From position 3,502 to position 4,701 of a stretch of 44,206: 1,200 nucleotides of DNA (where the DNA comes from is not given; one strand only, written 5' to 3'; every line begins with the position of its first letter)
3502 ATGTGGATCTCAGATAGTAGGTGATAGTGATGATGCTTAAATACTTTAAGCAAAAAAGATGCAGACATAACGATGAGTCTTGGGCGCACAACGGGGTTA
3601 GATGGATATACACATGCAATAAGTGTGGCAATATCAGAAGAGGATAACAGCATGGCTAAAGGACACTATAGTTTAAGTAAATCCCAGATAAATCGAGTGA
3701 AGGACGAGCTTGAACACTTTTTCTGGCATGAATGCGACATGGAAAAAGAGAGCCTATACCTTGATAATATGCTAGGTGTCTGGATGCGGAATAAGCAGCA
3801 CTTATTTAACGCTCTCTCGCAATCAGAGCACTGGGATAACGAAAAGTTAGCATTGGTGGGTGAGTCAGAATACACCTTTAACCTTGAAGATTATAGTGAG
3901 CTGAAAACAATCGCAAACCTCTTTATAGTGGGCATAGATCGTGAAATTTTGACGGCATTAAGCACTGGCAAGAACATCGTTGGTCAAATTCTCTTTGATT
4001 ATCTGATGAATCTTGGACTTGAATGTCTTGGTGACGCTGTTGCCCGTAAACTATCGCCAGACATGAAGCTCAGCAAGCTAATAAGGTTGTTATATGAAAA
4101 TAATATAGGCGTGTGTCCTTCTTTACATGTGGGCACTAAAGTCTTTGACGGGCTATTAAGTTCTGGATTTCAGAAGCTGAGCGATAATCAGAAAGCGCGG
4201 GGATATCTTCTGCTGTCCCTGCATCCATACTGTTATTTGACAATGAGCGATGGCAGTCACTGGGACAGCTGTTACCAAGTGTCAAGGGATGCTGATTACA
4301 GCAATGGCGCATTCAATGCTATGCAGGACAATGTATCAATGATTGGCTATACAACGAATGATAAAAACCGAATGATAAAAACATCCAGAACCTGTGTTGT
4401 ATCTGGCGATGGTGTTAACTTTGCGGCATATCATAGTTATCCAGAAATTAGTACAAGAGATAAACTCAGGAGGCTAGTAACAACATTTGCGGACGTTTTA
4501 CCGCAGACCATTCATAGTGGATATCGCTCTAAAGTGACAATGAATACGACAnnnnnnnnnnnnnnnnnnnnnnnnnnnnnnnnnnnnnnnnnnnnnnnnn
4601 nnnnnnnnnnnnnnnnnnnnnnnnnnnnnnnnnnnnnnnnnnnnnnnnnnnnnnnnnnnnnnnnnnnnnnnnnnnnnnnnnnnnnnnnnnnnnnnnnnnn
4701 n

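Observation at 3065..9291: Duplicated early module: two paralogous proteins of about 437 aa, two paralogous zinc-ribbon proteins and a metallopeptidase between them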

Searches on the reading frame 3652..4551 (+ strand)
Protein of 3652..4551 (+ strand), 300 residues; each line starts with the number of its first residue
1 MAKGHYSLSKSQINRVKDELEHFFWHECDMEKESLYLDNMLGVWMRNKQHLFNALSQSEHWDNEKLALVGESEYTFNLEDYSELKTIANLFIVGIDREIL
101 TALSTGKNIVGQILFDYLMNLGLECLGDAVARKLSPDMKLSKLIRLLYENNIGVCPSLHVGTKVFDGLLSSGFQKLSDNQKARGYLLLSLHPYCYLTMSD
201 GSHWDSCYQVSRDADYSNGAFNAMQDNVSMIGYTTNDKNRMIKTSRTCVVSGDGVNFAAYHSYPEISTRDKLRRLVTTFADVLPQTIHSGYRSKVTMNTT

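Call 29: search_protein_representatives(alignment_id=A2)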
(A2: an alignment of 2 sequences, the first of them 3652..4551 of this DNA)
Query: 2 sequences, 348 profile positions. Proteins with E-value up to 0.001 (for the whole library): 658; up to 1e-10: 41; up to 1e-30: 2. The best 150 are listed.
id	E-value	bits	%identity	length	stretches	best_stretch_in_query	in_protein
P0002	7.4e-172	587.6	-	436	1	16-348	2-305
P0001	3.9e-158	542.5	-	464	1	1-348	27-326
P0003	3.3e-18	82.3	-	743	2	223-331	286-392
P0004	4.6e-16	75.3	-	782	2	218-326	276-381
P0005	1.9e-15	73.3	-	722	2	224-339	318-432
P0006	1.9e-15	73.3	-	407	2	225-314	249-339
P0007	5.6e-15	71.7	-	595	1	10-326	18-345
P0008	4.1e-14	68.9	-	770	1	54-342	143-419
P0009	5.5e-14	68.5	-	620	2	225-336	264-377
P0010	1.4e-13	67.1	-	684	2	225-336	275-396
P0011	2.9e-13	66.1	-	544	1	28-314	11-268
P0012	4.4e-13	65.5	-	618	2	228-339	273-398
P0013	5.3e-13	65.2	-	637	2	208-336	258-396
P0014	6.6e-13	64.9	-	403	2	212-325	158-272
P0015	8.6e-13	64.5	-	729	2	224-323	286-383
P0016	1.5e-12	63.8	-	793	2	206-317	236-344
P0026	1.8e-11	60.2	-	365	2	228-324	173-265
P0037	7.3e-11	58.2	-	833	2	227-313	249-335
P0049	2.2e-10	56.6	-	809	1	29-333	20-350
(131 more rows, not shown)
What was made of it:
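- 3652..4968 (+): FAM copy A (Large A, 438 aa). It has an N-terminal helical region with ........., a conserved core at about nt 4195-4590 (residues 182-313: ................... ... K243, R246, Y263-P264, Y311-D312), and LIM-like CxxC zinc fingers at about nt 4756-4944. A profile of A+B retrieves 658 family representatives (call 29).
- On New FAM family (phrog_18912/29713 and relatives): A profile built from A+B alone retrieves the family (call 29).
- The A+B profile finds 658 representatives at E<=1e-3 and 41 at E<=1e-10 (call 29).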

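Call 34: search_protein_families(library=ncbifam, proteins=[P0003, P0007, P0008, P0011, P0026, P0049], max_evalue=0.01)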
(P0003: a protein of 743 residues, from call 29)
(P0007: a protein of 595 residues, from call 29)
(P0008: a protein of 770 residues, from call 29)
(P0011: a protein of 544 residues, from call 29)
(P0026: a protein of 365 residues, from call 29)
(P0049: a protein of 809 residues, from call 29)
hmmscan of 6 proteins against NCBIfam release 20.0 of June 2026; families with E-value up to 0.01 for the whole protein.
P0003 (743 aa): 0 families

P0007 (595 aa): 0 families

P0008 (770 aa): 0 families

P0011 (544 aa): 0 families

P0026 (365 aa): 0 families

P0049 (809 aa): 0 families

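Call 35: search_protein_families(library=padloc, proteins=[P0003, P0007, P0008, P0011, P0026, P0049], max_evalue=0.01)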
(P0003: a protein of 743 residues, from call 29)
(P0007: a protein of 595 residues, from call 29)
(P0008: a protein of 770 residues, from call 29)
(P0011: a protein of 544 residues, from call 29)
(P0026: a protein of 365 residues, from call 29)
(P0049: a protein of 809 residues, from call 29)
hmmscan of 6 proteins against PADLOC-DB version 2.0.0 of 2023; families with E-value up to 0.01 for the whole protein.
P0003 (743 aa): 0 families

P0007 (595 aa): 0 families

P0008 (770 aa): 0 families

P0011 (544 aa): 0 families

P0026 (365 aa): 0 families

P0049 (809 aa): 0 families

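Call 75: list_cluster_members(proteins=[P0003, P0007, P0008, P0011, P0026, P0049, P0014, P0016, P0037, P0006])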
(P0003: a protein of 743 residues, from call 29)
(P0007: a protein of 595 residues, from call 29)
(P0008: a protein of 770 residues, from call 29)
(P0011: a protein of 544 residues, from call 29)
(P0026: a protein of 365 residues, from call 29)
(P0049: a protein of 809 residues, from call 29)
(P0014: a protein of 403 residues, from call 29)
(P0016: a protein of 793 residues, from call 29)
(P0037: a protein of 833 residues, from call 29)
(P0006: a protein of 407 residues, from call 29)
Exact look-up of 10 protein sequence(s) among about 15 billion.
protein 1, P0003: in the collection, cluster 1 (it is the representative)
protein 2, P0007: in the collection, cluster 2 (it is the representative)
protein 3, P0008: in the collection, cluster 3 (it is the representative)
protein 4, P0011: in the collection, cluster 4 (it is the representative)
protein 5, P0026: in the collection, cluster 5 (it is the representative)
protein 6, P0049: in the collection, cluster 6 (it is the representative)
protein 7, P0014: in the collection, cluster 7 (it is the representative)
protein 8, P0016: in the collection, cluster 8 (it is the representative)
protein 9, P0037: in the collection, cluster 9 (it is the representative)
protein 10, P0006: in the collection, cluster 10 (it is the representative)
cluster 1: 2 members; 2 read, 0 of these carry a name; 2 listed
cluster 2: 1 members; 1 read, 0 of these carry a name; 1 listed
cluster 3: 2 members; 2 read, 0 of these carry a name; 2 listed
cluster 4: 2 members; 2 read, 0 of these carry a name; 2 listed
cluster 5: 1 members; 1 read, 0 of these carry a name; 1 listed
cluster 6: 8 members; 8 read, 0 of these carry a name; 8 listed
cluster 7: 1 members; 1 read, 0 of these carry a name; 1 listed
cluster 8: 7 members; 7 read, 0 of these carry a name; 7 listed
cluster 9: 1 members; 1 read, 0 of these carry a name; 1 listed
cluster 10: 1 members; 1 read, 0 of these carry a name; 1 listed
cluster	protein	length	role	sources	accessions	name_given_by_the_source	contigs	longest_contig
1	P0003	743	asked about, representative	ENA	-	-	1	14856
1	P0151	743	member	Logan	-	-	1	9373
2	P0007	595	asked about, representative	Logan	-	-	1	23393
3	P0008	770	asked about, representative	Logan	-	-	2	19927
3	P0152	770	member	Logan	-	-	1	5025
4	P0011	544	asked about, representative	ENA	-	-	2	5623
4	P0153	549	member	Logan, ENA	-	-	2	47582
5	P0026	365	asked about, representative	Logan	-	-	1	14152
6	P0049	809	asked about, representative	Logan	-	-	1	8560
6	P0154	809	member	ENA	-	-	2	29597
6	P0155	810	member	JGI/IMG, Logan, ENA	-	-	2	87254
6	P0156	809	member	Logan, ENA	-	-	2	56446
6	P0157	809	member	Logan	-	-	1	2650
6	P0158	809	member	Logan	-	-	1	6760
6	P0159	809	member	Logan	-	-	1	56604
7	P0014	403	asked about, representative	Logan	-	-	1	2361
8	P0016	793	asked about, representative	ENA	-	-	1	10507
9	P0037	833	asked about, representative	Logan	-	-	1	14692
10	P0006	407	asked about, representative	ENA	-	-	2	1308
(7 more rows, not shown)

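Call 76: search_dna_similar(query=P0011, collection=phages, mode=protein, max_evalue=0.001, max_rows=60, rows=spread)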
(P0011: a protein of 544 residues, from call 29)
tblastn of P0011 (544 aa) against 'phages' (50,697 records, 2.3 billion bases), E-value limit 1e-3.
Records with a match: 9; places in all: 12; records where one place covers at least 80% of the query: 0.
Best place of each record, by identity: <60% 9.
By first word of the organism name: Enterococcus 7; Bacteriophage 1; Caudoviricetes 1.
By host as written in the record: Enterococcus faecium 4; - 2; Enterococcus faecalis 2; Enterococcus faecium 374iF1 (22) 1.
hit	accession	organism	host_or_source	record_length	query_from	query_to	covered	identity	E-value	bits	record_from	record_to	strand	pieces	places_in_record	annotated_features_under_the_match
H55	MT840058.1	Bacteriophage sp.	human fecal samples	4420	9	435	78%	28.3%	2e-40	162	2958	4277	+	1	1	record has no annotation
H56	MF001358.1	Enterococcus phage EF1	Enterococcus faecalis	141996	178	445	49%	22.9%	1e-5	54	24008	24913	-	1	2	hypothetical protein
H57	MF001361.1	Enterococcus phage EF5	Enterococcus faecalis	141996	178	445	49%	22.9%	1e-5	54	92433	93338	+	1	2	hypothetical protein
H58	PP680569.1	Enterococcus phage VRE9_3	Enterococcus faecium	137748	178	445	49%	22.2%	9e-6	55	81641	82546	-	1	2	hypothetical protein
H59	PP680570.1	Enterococcus phage VRE9_4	Enterococcus faecium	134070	178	403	42%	24.4%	3e-5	53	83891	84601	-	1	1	hypothetical protein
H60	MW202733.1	Caudoviricetes sp.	Manatee Spring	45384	368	458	17%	33.7%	4e-5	53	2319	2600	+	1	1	putative amidoligase enzyme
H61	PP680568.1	Enterococcus phage VRE9_2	Enterococcus faecium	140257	178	271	17%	32.4%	9e-5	52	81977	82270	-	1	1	hypothetical protein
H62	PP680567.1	Enterococcus phage VRE9_1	Enterococcus faecium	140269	178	271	17%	32.4%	9e-5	52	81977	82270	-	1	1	hypothetical protein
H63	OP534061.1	Enterococcus phage H1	Enterococcus faecium 374iF1 (22)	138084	178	271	17%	32.4%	1e-4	51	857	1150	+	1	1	hypothetical protein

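Call 77: get_annotated_region(hit=H60, flank=6000)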
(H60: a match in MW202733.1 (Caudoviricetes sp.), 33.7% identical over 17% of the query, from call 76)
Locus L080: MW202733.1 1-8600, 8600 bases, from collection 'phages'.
description: Podoviridae sp. isolate ctgrD200, complete genome.
organism: Caudoviricetes sp. (NCBI taxid 2832643)
taxonomy: Viruses; Duplodnaviria; Heunggongvirae; Uroviricota; Caudoviricetes
host: -; source: Manatee Spring; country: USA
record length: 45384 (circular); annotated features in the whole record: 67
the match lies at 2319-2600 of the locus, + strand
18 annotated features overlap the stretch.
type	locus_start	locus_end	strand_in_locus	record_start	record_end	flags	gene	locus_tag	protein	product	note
CDS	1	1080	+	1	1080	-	-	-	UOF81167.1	integrase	-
CDS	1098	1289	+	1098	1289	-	-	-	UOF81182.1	hypothetical protein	-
CDS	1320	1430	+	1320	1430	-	-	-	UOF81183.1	hypothetical protein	-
CDS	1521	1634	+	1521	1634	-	-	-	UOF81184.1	hypothetical protein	-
CDS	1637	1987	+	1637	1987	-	-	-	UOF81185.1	hypothetical protein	-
CDS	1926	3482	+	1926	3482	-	-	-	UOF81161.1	putative amidoligase enzyme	-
CDS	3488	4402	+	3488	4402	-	-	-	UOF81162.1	hypothetical protein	-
CDS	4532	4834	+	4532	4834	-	-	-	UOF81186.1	hypothetical protein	-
CDS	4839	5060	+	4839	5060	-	-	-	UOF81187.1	hypothetical protein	-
CDS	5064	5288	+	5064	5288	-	-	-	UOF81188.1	hypothetical protein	-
CDS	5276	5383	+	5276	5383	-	-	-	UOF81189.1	scimp protein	-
CDS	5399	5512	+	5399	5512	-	-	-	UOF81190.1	hypothetical protein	-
CDS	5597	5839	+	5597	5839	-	-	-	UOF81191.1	hypothetical protein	-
CDS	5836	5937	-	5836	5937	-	-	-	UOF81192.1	hypothetical protein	-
CDS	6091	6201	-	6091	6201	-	-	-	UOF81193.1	hypothetical protein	-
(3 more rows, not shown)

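Call 99: find_related_loci(query=A2, collection=metagenome_contigs, flank=8000)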
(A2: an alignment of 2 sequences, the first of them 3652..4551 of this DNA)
Query A2 (300 aa) in metagenome_contigs; peptide patterns used: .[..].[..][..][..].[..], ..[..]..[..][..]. (x = any residue, [..] = any of these).
599 stretches matched a pattern, but none encodes a relative of the query by tblastn (E <= 1e-3).

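Call 101: search_solved_structures(query=A8, max_evalue=1, show_alignments=0)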
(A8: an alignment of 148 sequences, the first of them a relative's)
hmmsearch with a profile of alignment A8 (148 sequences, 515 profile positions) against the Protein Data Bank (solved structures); distinct sequences matched with E-value up to 1: 54.
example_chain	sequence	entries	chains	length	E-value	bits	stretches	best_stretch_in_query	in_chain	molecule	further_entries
5v3g_D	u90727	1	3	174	1.2e-05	27.9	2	335-424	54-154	PR domain zinc finger protein 9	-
7d2t_B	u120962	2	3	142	1.7e-05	27.4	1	344-458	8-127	LIM and senescent cell antigen-like-containing domain protein 1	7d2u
7lt9_B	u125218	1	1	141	2.2e-05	27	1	344-458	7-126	LIM and senescent cell antigen-like-containing domain protein 1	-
1b8t_A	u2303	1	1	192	3.7e-05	26.3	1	337-397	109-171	PROTEIN (CRP1)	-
1ctl_A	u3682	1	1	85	0.00019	23.9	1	339-397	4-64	AVIAN CYSTEINE RICH PROTEIN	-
1ibi_A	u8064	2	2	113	0.0003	23.3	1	337-397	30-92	CYSTEINE-RICH PROTEIN 2 | CYSTEINE AND GLYCINE-RICH PROTEIN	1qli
5egb_A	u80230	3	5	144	0.00031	23.2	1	345-454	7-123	Histone-lysine N-methyltransferase PRDM9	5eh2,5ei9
1cxx_A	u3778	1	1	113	0.00035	23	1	337-397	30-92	CYSTEINE AND GLYCINE-RICH PROTEIN CRP2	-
1rut_X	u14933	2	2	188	0.00051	22.5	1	353-422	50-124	Fusion protein of Lmo4 protein and LIM domain-binding protein 1 | LIM domain transcription factor LMO4,LIM domain-binding protein 1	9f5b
2dfy_X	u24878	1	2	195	0.00081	21.8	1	353-422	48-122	fusion protein of LIM domain transcription factor LMO4 and LIM domain-binding protein 1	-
3mmk_A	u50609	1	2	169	0.0014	21.1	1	369-487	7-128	Fusion of LIM/homeobox protein Lhx4, linker, Insulin gene enhancer protein ISL-2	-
6cme_A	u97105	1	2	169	0.0015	21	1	369-487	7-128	LIM/homeobox protein Lhx4,Insulin gene enhancer protein ISL-2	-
3ixe_B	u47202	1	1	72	0.0025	20.2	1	366-422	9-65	LIM and senescent cell antigen-like-containing domain protein 2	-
2o13_A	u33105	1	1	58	0.0034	19.8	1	346-397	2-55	Muscle LIM protein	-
2cur_A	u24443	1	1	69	0.0053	19.2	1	346-399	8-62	Skeletal muscle LIM-protein 1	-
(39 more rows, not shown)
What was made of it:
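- Closest known: LIM / double zinc-ribbon domains. Same: The best is E=1.2e-5 against PDB (call 101).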
